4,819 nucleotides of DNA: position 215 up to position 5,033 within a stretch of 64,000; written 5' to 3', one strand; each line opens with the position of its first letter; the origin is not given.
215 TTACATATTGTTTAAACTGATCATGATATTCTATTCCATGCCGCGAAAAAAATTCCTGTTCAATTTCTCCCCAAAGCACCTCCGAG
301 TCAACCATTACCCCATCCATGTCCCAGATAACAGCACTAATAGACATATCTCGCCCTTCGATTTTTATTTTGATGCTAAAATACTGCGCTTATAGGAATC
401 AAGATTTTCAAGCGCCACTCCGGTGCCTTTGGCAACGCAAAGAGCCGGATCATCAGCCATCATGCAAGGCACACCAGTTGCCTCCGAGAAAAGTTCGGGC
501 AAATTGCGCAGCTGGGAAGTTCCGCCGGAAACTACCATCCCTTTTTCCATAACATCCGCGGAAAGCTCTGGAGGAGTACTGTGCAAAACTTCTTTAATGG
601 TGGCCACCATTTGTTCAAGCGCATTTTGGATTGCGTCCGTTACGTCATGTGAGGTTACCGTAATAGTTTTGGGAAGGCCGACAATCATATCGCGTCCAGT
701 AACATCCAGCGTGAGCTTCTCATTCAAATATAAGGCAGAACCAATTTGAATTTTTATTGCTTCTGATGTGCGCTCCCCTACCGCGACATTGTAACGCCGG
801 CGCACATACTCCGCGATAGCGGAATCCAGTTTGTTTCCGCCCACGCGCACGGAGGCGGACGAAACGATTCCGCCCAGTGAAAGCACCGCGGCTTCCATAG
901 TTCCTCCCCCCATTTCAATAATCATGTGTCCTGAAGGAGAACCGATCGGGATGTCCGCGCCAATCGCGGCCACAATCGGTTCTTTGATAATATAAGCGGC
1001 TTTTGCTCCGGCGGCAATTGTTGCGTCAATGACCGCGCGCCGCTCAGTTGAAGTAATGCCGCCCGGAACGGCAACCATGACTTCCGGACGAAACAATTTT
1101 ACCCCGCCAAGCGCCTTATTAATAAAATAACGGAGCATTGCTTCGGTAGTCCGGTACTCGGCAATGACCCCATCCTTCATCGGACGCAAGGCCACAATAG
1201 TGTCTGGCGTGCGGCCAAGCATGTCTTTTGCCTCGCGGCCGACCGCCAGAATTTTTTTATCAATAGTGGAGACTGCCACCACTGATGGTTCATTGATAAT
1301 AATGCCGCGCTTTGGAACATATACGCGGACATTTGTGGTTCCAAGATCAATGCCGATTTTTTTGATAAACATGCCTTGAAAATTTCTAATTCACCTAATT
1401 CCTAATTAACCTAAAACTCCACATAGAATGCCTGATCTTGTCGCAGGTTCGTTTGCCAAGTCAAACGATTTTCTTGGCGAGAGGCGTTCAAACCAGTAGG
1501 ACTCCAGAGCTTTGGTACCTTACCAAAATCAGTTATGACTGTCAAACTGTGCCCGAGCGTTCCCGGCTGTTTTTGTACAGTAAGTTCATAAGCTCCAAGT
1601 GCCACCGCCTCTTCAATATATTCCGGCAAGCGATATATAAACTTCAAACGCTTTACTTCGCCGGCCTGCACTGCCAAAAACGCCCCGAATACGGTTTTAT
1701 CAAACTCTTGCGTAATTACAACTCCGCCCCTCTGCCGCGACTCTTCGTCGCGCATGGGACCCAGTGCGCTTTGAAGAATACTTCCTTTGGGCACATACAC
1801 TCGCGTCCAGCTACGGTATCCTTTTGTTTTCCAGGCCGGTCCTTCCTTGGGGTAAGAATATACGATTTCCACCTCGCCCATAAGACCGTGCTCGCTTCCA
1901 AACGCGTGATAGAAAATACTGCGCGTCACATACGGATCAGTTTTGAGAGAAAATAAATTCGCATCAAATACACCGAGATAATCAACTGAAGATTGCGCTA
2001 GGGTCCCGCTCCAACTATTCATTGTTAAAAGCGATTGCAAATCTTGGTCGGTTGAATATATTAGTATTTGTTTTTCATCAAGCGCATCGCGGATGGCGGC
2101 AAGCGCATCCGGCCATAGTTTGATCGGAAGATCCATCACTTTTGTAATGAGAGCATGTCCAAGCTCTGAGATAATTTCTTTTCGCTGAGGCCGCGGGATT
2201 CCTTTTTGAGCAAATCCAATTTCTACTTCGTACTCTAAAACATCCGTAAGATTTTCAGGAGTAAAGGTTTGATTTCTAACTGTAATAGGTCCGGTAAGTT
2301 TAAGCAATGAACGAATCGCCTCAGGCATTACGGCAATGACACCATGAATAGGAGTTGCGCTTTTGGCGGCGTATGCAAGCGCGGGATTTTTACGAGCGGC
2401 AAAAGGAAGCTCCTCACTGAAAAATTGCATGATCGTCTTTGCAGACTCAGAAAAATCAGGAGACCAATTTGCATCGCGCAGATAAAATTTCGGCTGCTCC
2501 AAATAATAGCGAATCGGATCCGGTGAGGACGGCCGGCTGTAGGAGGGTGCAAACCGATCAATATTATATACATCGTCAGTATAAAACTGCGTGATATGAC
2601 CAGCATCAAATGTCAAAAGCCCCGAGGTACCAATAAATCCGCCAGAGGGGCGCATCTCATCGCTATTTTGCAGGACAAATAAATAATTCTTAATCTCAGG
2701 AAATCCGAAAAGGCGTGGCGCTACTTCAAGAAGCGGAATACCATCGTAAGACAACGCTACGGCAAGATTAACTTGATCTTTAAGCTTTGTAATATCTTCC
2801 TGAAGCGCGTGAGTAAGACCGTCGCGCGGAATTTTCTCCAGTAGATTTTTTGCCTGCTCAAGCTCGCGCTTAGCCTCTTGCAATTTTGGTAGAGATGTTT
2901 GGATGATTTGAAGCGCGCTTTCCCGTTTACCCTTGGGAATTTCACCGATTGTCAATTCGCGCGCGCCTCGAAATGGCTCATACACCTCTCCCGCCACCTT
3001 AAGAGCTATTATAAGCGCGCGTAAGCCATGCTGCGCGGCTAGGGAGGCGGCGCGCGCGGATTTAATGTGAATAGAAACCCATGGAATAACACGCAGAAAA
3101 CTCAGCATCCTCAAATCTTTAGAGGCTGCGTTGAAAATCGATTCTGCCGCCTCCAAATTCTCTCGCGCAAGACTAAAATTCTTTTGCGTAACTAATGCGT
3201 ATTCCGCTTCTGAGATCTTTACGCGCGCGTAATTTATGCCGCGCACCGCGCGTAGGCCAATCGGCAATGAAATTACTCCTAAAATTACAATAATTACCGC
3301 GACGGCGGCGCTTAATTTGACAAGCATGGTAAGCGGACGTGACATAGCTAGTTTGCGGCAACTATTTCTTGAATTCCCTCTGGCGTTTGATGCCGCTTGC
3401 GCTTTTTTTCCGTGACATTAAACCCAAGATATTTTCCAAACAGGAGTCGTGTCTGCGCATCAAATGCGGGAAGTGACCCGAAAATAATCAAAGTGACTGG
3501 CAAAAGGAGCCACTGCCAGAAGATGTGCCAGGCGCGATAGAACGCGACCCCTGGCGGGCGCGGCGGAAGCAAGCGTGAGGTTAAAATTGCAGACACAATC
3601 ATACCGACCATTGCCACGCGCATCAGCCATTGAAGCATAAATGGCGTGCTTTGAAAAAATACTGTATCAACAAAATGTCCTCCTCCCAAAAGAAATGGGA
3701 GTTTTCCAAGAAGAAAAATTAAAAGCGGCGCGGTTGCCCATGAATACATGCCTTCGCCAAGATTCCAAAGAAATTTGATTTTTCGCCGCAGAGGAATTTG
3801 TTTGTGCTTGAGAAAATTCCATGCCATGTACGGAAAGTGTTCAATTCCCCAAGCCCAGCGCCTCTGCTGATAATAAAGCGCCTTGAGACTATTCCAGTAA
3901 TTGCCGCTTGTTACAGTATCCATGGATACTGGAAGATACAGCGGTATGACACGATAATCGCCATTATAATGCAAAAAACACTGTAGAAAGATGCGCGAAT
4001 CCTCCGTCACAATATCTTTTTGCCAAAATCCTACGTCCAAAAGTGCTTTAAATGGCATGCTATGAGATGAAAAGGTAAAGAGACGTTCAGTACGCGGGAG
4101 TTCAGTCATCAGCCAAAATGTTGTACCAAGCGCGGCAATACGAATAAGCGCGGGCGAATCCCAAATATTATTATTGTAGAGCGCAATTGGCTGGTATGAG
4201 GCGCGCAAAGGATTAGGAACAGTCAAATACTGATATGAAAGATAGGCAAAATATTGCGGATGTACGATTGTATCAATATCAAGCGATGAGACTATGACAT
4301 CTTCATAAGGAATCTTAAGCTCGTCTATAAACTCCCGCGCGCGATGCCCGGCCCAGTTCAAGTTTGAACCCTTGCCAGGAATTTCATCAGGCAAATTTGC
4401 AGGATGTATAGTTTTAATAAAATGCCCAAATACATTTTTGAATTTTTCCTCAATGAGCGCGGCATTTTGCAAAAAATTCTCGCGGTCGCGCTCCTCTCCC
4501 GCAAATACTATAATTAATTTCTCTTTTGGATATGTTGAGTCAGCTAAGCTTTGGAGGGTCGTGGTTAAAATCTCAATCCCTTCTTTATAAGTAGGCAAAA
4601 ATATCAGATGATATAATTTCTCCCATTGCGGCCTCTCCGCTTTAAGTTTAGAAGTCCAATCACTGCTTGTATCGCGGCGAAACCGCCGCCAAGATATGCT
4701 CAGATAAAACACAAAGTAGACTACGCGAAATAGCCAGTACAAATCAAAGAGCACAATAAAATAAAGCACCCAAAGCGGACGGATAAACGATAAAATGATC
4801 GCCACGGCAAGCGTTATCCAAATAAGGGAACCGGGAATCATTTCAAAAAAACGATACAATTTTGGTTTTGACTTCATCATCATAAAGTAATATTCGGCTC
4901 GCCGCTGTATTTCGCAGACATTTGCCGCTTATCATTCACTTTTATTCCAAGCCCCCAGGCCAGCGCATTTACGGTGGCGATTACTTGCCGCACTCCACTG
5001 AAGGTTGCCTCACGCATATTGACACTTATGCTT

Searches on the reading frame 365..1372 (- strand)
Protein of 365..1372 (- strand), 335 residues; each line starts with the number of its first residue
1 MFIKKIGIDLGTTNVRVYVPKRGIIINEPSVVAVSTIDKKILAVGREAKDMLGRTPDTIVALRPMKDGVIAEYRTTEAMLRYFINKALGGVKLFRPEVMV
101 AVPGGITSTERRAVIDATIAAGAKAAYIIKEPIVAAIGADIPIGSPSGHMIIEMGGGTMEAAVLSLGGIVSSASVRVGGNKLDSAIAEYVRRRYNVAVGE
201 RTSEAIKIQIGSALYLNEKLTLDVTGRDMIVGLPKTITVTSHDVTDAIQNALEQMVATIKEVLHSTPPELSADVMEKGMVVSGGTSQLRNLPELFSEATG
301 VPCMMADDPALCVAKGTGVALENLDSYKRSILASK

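Call 40: search_protein_families(library=pfam, proteins=[window:365-1372:-], max_evalue=0.001)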
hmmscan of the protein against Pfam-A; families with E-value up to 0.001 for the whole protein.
window:365-1372:- (335 aa): 4 families
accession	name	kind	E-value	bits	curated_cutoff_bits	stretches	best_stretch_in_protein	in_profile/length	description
PF06723.19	MreB_Mbl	-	8.6e-128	426.2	27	1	4-328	2-326/327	MreB/Mbl protein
PF14450.12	FtsA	-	1.9e-11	44.9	31.8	1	151-314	2-125/127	Cell division protein FtsA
PF00012.26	HSP70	-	1.4e-09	37.2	20.6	1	97-316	135-367/599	Hsp70 protein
PF00022.25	Actin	-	4.7e-05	22.6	27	1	9-193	10-190/410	Actin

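Call 94: find_encoding_contigs(protein=window:365-1372:-, flank=10000, max_places=1)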
Protein window:365-1372:- (335 aa): 24 contigs read that carry it; 1 place shown.
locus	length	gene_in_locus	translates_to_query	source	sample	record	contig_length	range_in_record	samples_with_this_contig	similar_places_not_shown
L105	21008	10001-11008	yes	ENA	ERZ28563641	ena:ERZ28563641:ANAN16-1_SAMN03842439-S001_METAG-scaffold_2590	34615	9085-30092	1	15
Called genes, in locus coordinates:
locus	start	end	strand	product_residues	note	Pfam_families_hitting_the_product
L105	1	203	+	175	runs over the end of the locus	PF00466:Ribosomal_L10, PF27436:RL10_C (faint)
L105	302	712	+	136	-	PF16320:Ribosomal_L12_N, PF00542:Ribosomal_L12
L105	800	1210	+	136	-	PF05168:HEPN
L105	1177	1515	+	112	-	PF01909:NTP_transf_2, PF18765:Polbeta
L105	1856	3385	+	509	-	PF00117:GATase, PF07722:Peptidase_C26, PF02540:NAD_synthase (weak), PF02568:ThiI (faint), PF00958:GMP_synt_C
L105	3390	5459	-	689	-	-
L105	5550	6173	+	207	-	-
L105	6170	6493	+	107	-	-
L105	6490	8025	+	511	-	PF13632:Glyco_trans_2_3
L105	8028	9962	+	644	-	PF13196:DUF4012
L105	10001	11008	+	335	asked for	PF06723:MreB_Mbl, PF00012:HSP70, PF14450:FtsA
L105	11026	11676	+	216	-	PF00702:Hydrolase, PF13419:HAD_2, PF13242:Hydrolase_like (weak)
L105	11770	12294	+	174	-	-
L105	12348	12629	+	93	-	-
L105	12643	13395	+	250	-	PF02535:Zip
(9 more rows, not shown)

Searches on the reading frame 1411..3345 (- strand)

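Call 40: search_protein_families(library=pfam, proteins=[window:1411-3345:-], max_evalue=0.001)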
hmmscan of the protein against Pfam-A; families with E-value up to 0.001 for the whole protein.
window:1411-3345:- (644 aa): 1 family
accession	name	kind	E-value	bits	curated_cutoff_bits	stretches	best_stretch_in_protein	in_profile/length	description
PF13196.11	DUF4012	-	4.4e-26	92.5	28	1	219-373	4-142/144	Protein of unknown function (DUF4012)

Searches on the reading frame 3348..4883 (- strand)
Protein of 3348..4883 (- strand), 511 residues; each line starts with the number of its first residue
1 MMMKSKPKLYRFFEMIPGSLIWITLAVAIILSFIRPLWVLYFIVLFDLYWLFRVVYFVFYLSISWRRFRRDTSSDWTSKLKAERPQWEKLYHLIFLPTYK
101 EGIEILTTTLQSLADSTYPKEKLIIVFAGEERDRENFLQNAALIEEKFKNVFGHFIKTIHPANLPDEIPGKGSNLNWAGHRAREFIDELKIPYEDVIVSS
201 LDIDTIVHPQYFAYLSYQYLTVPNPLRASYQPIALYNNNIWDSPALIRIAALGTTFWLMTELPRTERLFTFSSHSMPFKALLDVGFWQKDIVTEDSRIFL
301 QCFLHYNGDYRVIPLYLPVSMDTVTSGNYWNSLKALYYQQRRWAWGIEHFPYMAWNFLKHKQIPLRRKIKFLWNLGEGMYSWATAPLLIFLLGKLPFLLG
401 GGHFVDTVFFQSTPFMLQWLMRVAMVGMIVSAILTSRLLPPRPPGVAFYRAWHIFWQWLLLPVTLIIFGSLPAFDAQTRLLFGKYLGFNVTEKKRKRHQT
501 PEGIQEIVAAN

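Call 40: search_protein_families(library=pfam, proteins=[window:3348-4883:-], max_evalue=0.001)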
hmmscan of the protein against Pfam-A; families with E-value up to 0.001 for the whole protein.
window:3348-4883:- (511 aa): 1 family
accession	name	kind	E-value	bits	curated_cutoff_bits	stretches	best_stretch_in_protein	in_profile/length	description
PF13632.12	Glyco_trans_2_3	-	1.1e-06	29.1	27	1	199-417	3-183/198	Glycosyl transferase family group 2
